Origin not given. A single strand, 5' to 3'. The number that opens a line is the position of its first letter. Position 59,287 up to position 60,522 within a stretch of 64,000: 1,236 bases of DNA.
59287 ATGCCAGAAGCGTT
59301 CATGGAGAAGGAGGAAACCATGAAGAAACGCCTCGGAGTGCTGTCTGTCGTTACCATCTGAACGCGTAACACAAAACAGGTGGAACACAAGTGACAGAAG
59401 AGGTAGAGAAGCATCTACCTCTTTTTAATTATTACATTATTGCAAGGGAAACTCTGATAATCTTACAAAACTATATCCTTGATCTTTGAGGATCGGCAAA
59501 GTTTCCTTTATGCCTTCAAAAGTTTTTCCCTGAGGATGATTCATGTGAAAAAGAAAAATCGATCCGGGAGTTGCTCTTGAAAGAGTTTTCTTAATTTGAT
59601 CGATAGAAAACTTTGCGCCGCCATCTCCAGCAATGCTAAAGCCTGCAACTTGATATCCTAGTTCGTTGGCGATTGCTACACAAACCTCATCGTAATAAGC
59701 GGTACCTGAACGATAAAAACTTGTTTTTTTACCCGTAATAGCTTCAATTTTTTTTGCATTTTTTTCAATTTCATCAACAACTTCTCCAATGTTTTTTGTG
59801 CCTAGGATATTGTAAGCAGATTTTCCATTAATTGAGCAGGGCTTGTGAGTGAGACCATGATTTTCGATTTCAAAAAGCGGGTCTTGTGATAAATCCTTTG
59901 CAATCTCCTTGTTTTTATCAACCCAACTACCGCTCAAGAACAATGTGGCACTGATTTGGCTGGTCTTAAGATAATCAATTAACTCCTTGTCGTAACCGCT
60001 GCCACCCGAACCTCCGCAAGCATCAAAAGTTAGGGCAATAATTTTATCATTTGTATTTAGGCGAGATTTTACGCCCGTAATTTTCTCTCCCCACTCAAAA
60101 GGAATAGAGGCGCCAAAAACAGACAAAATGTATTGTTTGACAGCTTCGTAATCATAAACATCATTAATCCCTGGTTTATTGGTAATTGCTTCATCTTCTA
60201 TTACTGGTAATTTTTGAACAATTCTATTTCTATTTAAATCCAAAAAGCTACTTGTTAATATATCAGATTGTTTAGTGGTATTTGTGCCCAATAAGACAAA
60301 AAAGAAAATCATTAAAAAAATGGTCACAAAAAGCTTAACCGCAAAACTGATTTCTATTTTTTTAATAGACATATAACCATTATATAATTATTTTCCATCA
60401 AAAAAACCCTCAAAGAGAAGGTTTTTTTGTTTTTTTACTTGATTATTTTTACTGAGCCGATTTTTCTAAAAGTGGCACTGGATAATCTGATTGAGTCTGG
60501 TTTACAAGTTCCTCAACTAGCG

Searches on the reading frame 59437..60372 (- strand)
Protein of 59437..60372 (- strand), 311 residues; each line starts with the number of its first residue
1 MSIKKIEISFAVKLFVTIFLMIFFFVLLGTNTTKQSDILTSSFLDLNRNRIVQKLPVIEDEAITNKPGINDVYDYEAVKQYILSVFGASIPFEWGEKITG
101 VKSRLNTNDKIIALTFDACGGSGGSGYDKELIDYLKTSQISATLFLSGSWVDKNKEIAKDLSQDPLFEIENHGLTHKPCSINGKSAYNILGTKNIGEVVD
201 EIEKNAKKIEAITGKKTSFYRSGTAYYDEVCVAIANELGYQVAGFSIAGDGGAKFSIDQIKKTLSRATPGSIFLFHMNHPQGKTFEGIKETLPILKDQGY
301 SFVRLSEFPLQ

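Call 68: search_protein_families(library=pfam, proteins=[window:59437-60372:-], max_evalue=0.0001)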
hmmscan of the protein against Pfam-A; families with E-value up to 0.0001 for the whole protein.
window:59437-60372:- (311 aa): 1 family
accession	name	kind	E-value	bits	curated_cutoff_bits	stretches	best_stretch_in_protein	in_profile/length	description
PF01522.26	Polysacc_deac_1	-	2.6e-24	86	23.1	1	106-242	3-123/124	Polysaccharide deacetylase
